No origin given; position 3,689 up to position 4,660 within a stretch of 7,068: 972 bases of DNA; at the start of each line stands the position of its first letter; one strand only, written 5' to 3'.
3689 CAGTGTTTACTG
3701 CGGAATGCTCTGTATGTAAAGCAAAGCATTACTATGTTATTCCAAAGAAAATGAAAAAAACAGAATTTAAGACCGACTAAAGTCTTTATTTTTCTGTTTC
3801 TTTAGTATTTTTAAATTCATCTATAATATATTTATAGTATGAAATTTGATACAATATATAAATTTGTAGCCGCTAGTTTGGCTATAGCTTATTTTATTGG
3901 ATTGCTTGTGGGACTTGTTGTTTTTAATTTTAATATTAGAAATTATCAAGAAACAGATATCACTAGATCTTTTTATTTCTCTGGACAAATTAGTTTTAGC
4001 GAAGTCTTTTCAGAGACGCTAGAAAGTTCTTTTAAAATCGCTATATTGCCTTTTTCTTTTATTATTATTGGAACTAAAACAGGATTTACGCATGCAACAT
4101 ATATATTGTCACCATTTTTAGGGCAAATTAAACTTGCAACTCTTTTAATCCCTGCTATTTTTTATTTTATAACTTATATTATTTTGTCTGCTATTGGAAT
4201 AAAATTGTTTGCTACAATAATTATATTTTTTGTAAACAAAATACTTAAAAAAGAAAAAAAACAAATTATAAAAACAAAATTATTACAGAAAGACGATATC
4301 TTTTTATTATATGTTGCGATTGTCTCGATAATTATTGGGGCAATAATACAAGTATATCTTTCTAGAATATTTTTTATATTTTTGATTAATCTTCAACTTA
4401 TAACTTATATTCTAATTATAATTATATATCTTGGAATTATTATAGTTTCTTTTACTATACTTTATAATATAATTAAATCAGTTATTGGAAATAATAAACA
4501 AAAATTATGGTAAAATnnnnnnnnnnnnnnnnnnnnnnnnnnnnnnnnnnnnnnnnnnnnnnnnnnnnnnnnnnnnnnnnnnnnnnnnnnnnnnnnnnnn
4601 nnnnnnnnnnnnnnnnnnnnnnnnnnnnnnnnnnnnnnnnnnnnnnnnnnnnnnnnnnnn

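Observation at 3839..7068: Tightly coupled polytopic membrane protein plus HerA/FtsK-like ATPase: candidate membrane translocase module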

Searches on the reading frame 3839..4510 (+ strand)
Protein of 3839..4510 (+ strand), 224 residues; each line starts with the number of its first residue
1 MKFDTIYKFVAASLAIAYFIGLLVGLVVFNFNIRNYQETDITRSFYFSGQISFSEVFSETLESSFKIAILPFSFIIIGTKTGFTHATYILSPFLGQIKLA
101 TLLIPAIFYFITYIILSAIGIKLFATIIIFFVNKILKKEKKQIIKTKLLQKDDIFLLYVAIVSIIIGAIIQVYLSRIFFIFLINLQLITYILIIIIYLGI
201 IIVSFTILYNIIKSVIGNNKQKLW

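Call 5: search_protein_families(library=pfam, proteins=[window:3839-4510:+], max_evalue=0.1)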
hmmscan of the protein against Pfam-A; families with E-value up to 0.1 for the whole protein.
window:3839-4510:+ (224 aa): 0 families

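Call 6: search_protein_families(library=ncbifam, proteins=[window:3839-4510:+], max_evalue=0.1)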
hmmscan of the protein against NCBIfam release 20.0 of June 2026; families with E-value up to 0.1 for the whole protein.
window:3839-4510:+ (224 aa): 0 families

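Call 7: find_homologous_proteins(query=window:3839-4510:+, max_evalue=0.01)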
Query window:3839-4510:+ (224 aa): 23 proteins with E <= 0.01 among 1368 candidates.
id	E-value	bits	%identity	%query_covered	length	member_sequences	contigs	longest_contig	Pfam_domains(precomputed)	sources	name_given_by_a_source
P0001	1.5e-125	435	100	100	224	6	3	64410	-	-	-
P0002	6.3e-113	394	88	100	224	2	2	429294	-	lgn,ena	-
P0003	1.1e-109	383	86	100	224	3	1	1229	-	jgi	-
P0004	3.8e-106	372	84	99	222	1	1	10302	-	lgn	-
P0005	1.3e-104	366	85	96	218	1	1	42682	-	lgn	-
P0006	1.2e-94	334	77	100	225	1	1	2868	-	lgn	-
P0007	1.8e-85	304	73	99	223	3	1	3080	-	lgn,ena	-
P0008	1.5e-77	278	63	100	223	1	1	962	-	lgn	-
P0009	1.5e-74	268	63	96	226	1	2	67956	-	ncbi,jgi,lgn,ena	ncbi:MAG: hypothetical protein WCX82_01170 [archaeon]|jgi:hypothetical protein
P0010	6.5e-74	266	60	99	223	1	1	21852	-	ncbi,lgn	-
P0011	3.1e-71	258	58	100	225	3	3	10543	-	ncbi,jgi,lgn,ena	-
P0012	1.4e-70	255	62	97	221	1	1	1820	-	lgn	-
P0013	2.1e-67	245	59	100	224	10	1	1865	-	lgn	-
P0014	6.0e-66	240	56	98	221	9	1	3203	-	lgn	-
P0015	5.9e-64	234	54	100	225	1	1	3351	-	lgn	-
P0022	5.0e-39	152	45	97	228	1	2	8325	-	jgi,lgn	-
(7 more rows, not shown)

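Call 9: find_encoding_contigs(protein=P0009, flank=6000, max_places=3)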
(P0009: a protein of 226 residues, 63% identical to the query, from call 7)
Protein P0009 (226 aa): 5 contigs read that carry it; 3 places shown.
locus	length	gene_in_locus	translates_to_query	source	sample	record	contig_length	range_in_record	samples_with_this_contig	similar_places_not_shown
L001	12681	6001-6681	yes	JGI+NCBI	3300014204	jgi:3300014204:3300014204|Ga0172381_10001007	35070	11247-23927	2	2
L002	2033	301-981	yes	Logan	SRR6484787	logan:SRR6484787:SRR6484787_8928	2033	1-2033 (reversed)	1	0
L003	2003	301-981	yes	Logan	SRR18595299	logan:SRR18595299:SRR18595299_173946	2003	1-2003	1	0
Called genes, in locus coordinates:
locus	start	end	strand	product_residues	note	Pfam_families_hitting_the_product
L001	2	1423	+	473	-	-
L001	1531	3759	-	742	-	-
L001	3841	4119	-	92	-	PF01918:Alba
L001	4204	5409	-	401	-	PF00266:Aminotran_5, PF00155:Aminotran_1_2, PF01041:DegT_DnrJ_EryC1, PF01212:Beta_elim_lyase (weak), PF01053:Cys_Met_Meta_PP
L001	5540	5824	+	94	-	PF00935:Ribosomal_L44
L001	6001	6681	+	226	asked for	-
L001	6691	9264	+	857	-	PF14890:Intein_splicing, PF14528:LAGLIDADG_3, PF01935:DUF87 (weak)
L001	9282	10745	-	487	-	-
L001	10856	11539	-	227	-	-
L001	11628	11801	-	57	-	-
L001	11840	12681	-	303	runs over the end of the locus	PF00890:FAD_binding_2 (weak), PF01266:DAO (weak), PF03486:HI0933_like (faint), PF07992:Pyr_redox_2, PF12831:FAD_oxidored (weak), PF13450:NAD_binding_8 (weak), PF13738:Pyr_redox_3, PF00070:Pyr_redox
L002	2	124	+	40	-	?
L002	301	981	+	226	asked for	-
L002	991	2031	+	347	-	?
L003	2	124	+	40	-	?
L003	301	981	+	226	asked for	-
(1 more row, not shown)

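Call 10: find_encoding_contigs(protein=P0022, flank=6000, max_places=3)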
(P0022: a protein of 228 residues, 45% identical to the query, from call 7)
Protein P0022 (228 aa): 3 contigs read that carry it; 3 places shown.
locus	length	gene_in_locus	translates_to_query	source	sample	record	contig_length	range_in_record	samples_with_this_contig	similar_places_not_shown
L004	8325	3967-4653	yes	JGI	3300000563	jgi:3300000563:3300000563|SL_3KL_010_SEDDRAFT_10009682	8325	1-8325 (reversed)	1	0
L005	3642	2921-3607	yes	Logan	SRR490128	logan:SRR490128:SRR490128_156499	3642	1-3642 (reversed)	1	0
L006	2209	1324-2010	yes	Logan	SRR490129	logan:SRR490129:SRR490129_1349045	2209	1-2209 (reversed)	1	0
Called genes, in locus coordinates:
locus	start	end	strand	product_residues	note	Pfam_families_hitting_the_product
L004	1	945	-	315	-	?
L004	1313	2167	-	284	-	-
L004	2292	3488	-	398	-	PF00155:Aminotran_1_2, PF00266:Aminotran_5, PF01041:DegT_DnrJ_EryC1 (weak), PF01053:Cys_Met_Meta_PP (weak)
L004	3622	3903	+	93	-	PF00935:Ribosomal_L44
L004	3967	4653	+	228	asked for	-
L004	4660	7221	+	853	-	PF14890:Intein_splicing, PF14528:LAGLIDADG_3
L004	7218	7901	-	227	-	-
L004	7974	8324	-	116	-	?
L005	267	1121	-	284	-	-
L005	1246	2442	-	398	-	PF00155:Aminotran_1_2, PF00266:Aminotran_5, PF01041:DegT_DnrJ_EryC1 (weak), PF01053:Cys_Met_Meta_PP (weak)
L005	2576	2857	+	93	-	PF00935:Ribosomal_L44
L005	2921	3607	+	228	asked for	-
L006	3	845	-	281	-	?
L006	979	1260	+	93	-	PF00935:Ribosomal_L44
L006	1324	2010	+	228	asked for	-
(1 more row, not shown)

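Call 11: find_encoding_contigs(protein=P0002, flank=8000, max_places=2)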
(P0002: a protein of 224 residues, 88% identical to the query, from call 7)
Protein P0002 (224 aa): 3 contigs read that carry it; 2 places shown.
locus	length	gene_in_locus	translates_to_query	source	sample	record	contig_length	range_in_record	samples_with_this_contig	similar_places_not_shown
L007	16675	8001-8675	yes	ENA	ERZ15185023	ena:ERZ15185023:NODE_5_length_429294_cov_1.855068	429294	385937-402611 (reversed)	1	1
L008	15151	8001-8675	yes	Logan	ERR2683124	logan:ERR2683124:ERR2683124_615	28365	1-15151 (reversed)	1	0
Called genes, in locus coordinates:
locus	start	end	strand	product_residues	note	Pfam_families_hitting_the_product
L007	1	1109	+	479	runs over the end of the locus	-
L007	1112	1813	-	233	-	-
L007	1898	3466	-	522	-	PF09594:GT87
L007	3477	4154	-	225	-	-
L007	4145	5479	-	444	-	PF00535:Glycos_transf_2 (faint), PF13641:Glyco_tranf_2_3, PF13506:Glyco_transf_21, PF13632:Glyco_trans_2_3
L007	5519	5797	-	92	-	PF01918:Alba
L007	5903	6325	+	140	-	-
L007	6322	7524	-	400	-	PF00266:Aminotran_5, PF00155:Aminotran_1_2 (weak), PF01041:DegT_DnrJ_EryC1 (weak), PF01053:Cys_Met_Meta_PP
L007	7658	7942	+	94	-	PF00935:Ribosomal_L44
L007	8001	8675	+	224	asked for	-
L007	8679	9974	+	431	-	PF01935:DUF87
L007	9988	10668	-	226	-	-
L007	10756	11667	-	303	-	PF00890:FAD_binding_2 (weak), PF01134:GIDA (weak), PF01266:DAO (faint), PF03486:HI0933_like (faint), PF07992:Pyr_redox_2, PF12831:FAD_oxidored (weak), PF13738:Pyr_redox_3, PF00070:Pyr_redox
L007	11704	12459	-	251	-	-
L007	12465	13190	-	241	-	-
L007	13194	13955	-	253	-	-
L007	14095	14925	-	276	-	-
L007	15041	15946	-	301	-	PF08271:Zn_Ribbon_TF, PF00382:TFIIB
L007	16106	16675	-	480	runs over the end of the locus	-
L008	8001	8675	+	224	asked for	-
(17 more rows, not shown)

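Call 20: search_protein_families(library=pfam, alignment_id=A1, max_evalue=10)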
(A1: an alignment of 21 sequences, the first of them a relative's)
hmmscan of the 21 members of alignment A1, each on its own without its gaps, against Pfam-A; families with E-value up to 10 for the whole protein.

A. member 1, P0001 (224 aa): 0 families

B. families by the number of members that match (of 21 scanned): 2 families
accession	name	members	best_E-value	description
PF05961.16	Chordopox_A13L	1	0.041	Chordopoxvirus A13L protein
PF03817.18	MadL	1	0.29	Malonate transporter MadL subunit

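Call 28: predict_structure(alignment_id=A1)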
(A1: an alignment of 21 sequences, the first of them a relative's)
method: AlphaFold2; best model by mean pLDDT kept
length: 224 residues; sequences in the alignment: 21
mean_pLDDT: 79.3   pTM: 0.73
mean pLDDT of the five models: 79.3, 76.1, 70.9, 59.8, 57.2
residues with pLDDT >= 90: 24; 70-90: 164; 50-70: 27; < 50: 9
segments of 3 or more residues with pLDDT < 50: 219-224
pLDDT, mean of each block of 10 residues (from residue 1): 72 88 85 63 57 86 89 87 85 79 87 91 85 81 69 87 92 80 79 78 76 63 42
secondary structure, 60 per line:
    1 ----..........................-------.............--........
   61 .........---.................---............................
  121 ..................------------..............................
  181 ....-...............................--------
elements in order: H5-30 H38-50 H53-69 H73-89 H93-138 H151-184 H186-216

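Call 32: fold_search(model_id=the predicted structure, library=pdb)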
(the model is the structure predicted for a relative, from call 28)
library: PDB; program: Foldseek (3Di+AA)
matches with E <= 10: 79; with E <= 0.001: 0
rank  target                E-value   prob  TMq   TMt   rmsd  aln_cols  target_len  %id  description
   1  5zdp_D                1.3e+00  0.08  0.14  0.13  19.9       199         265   10  Crystal structure of cyanide-insensitive alternative oxidase from Trypanosoma brucei with ferulenol (released 2019-02-27)
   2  9k49_B                1.8e+00  0.05  0.15  0.15  23.1       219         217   16  Cryo-EM structure of inner membrane TolQRA complex in CYMAL-6-Neopentyl Glycol detergent micelles (released 2025-07-09)
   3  5vbl_B                2.1e+00  0.08  0.16  0.12  15.8       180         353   10  Structure of apelin receptor in complex with agonist peptide (released 2017-05-31)
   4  9ddn_C                2.1e+00  0.06  0.16  0.16  24.3       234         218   12  E. coli TolAQR conformation II (released 2025-07-09)
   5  9ddm_A                2.2e+00  0.06  0.17  0.18  24.2       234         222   11  E. coli TolAQR conformation I (released 2025-07-09)
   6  3o7p                  2.3e+00  0.03  0.15  0.10  17.4       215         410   12  Crystal structure of the E.coli Fucose:proton symporter, FucP (N162A) (released 2010-09-15)
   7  4wjg_4                2.4e+00  0.04  0.16  0.14  30.6       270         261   10  Structure of T. brucei haptoglobin-hemoglobin receptor binding to human haptoglobin-hemoglobin (released 2014-11-26)
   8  3w54_A                2.7e+00  0.09  0.21  0.19  15.0       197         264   10  Crystal structure of cyanide-insensitive alternative oxidase from Trypanosoma brucei with colletochlorin B (released 2013-03-13)
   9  8tzj_C                2.9e+00  0.06  0.17  0.18  23.6       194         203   12  Cryo-EM structure of Vibrio cholerae FtsE/FtsX complex (released 2023-12-20)
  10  2raj                  2.9e+00  0.04  0.15  0.10  25.8       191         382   16  SO4 bound PX-BAR membrane remodeling unit of Sorting Nexin 9 (released 2007-12-11)
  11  9kq0_A                3.1e+00  0.06  0.18  0.18  27.2       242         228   12  Structure of TolQRA complex at pH 8.0 from E.coli (released 2026-03-04)
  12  9ddm_E                3.1e+00  0.05  0.17  0.17  25.4       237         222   10  E. coli TolAQR conformation I (released 2025-07-09)
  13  8ymc_C                3.2e+00  0.18  0.23  0.18  14.9       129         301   13  FtsEX in nanodisc (released 2025-03-12)
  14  9ua1_A                3.2e+00  0.05  0.18  0.17  17.1       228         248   14  Cryo-EM structure of cyanobacterial bicarbonate transporter CmpBCD in complex with ATP (released 2026-04-08)
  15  9izf_R                3.2e+00  0.04  0.16  0.14  19.2       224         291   15  Cryo-EM structure of LPA1-Gi complex with LPA (released 2025-01-01)
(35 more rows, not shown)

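Call 44: find_homologous_proteins(query=A1, max_evalue=0.01)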
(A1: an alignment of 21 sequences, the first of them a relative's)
Query A1 (21 sequences) (224 aa, profile of the alignment): 67 proteins with E <= 0.01 among 8000 candidates.
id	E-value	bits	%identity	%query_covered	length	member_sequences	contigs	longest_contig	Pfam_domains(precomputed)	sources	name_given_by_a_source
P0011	8.3e-98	344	58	100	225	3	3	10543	-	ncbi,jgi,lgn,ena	-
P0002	3.3e-97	342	88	100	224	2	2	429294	-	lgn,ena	-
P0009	3.7e-96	339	63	96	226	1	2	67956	-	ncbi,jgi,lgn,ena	ncbi:MAG: hypothetical protein WCX82_01170 [archaeon]|jgi:hypothetical protein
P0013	6.8e-96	338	59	100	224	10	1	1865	-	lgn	-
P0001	2.4e-95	336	100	100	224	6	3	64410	-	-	-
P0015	2.5e-95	336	54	100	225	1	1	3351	-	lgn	-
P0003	3.4e-95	336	86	100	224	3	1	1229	-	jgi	-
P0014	1.8e-94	333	56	98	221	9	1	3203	-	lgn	-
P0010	2.8e-94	333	60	99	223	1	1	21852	-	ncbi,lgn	-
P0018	4.4e-94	332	55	96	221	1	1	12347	-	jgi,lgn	-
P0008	5.2e-94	332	63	100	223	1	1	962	-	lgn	-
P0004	8.1e-94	331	84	99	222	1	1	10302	-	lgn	-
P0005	4.2e-93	329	85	96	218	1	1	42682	-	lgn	-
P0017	8.6e-93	328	56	98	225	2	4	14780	-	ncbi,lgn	-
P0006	1.1e-92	328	77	100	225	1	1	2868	-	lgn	-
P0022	7.7e-83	295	45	97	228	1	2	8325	-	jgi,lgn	-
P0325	2.6e-64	235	43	100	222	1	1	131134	-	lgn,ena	-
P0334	4.7e-62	227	40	85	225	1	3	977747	-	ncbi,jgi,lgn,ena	-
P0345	1.1e-53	200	36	83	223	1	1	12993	-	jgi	jgi:hypothetical protein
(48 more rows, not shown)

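Call 45: find_encoding_contigs(protein=P0334, flank=5000, max_places=1)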
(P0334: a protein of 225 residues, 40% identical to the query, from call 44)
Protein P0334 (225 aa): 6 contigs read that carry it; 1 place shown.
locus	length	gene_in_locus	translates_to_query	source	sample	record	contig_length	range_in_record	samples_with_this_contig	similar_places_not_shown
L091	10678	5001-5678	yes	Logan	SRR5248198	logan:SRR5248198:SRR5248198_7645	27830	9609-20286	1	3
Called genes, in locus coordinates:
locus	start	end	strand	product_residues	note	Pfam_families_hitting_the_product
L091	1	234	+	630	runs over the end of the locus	PF00270:DEAD, PF04851:ResIII, PF06733:DEAD_2, PF13307:Helicase_C_2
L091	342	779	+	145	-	-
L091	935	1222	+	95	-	PF00935:Ribosomal_L44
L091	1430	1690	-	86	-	PF05402:PqqD (weak)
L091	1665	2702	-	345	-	PF04055:Radical_SAM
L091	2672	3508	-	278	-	PF04055:Radical_SAM, PF13353:Fer4_12 (weak)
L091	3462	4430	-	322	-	PF04055:Radical_SAM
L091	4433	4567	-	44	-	-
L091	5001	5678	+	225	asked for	-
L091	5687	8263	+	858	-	PF14890:Intein_splicing, PF14528:LAGLIDADG_3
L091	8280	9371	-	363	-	PF07610:DUF1573, PF15780:ASH, PF22073:Cep192_D4, PF22544:HYDIN_VesB_CFA65-like_Ig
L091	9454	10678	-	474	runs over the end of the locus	PF07690:MFS_1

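Call 46: find_encoding_contigs(protein=P0345, flank=5000, max_places=1)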
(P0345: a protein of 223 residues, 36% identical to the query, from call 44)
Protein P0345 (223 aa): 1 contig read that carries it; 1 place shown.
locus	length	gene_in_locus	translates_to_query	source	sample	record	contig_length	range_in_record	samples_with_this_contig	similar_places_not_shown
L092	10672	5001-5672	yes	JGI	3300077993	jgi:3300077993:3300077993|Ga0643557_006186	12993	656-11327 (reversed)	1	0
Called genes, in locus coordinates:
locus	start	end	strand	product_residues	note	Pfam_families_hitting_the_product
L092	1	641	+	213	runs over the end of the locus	-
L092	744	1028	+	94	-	PF00935:Ribosomal_L44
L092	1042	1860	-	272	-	PF01555:N6_N4_Mtase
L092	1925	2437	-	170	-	-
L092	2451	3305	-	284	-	PF02086:MethyltransfD12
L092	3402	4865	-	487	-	-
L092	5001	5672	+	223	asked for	-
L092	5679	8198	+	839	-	PF14890:Intein_splicing, PF14528:LAGLIDADG_3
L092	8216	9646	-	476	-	PF07690:MFS_1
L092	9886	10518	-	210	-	-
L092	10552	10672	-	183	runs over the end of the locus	PF00254:FKBP_C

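Call 47: find_encoding_contigs(protein=P0325, flank=5000, max_places=1)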
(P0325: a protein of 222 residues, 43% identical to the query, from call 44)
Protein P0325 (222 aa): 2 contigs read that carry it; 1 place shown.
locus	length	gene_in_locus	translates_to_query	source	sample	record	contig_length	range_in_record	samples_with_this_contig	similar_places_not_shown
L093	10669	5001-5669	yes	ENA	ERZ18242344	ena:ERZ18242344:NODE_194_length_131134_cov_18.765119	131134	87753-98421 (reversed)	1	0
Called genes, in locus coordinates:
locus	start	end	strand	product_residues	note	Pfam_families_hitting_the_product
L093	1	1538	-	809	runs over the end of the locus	PF01326:PPDK_N, PF00391:PEP-utilizers, PF02896:PEP-utilizers_C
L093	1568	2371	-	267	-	PF00258:Flavodoxin_1 (weak), PF12724:Flavodoxin_5, PF12838:Fer4_7 (weak), PF14697:Fer4_21 (faint), PF00037:Fer4 (weak), PF13237:Fer4_10, PF13187:Fer4_9, PF00037:Fer4 (weak), +3 more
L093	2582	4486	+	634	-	PF00270:DEAD (weak), PF04851:ResIII, PF06733:DEAD_2, PF13307:Helicase_C_2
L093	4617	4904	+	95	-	PF00935:Ribosomal_L44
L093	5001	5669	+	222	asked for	-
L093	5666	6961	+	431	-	PF01935:DUF87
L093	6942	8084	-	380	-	PF07690:MFS_1, PF13347:MFS_2, PF07690:MFS_1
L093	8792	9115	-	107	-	PF09685:MamF_MmsF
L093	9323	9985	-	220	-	PF06026:Rib_5-P_isom_A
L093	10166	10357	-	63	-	-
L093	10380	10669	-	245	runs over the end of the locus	-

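Call 51: search_protein_families(library=padloc, proteins=[window:3839-4510:+], max_evalue=0.01)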
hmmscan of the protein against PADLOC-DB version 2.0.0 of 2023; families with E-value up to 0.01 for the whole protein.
window:3839-4510:+ (224 aa): 0 families

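Call 52: search_protein_families(library=phrogs, proteins=[window:3839-4510:+], max_evalue=0.01)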
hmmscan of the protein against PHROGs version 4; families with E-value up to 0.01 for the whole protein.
window:3839-4510:+ (224 aa): 0 families

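Call 57: find_related_loci(query=A1, collection=metagenome_contigs, flank=4500)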
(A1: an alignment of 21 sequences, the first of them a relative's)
Query A1 (224 aa) in metagenome_contigs; peptide patterns used: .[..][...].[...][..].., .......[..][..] (x = any residue, [..] = any of these).
551 stretches matched a pattern; 23 encode a relative of the query (tblastn E <= 1e-3); 23 distinct loci.
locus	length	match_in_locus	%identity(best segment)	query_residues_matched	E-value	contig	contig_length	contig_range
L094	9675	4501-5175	58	1-223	1e-81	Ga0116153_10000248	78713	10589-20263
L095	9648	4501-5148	63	1-216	8e-80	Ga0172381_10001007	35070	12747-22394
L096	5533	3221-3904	55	1-224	6e-73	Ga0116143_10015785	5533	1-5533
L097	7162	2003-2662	57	1-220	5e-69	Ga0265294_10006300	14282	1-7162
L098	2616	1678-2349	57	1-223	1e-65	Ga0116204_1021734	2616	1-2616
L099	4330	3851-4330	59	1-161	3e-51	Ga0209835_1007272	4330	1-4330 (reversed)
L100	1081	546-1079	61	1-181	6e-51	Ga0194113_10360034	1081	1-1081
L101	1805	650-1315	43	1-221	3e-49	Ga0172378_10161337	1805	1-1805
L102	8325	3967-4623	45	1-218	3e-42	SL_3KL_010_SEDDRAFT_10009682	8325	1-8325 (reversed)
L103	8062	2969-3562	40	1-197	1e-38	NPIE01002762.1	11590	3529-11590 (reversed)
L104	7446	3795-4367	40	1-190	8e-36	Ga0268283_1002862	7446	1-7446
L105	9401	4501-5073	41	1-190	3e-35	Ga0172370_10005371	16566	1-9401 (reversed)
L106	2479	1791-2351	40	1-186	2e-35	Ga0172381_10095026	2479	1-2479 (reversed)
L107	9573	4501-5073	40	1-190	7e-35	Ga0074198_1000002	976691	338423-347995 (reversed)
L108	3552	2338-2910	40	1-190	5e-34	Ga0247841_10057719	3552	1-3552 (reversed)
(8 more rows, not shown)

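Call 65: search_protein_families(library=pfam, proteins=[L001:10856-11536:-, L007:9988-10665:-], max_evalue=0.05)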
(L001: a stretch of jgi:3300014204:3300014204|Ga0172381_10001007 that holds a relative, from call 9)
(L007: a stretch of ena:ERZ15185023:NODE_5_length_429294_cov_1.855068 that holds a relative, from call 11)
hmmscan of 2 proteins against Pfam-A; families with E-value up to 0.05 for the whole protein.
L001:10856-11536:- (226 aa): 1 family
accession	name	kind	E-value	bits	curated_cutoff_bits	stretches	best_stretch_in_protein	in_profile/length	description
PF10046.14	BLOC1_2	-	0.043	14.6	33.4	0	6-48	38-80/96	Biogenesis of lysosome-related organelles complex-1 subunit 2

L007:9988-10665:- (225 aa): 0 families

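Call 74: find_related_loci(query=A1, collection=viral_contigs, flank=4000)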
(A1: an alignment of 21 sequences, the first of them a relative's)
Query A1 (224 aa) in viral_contigs; peptide patterns used: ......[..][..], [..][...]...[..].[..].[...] (x = any residue, [..] = any of these).
75 stretches matched a pattern, but none encodes a relative of the query by tblastn (E <= 1e-3).

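Call 75: search_solved_structures(query=A1, max_evalue=10)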
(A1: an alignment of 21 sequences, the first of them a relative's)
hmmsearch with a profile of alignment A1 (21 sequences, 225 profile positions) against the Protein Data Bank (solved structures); distinct sequences matched with E-value up to 10: 1.
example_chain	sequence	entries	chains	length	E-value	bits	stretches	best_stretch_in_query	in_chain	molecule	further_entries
7ji3_A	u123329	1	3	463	0.84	12.3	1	188-221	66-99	Proton-activated chloride channel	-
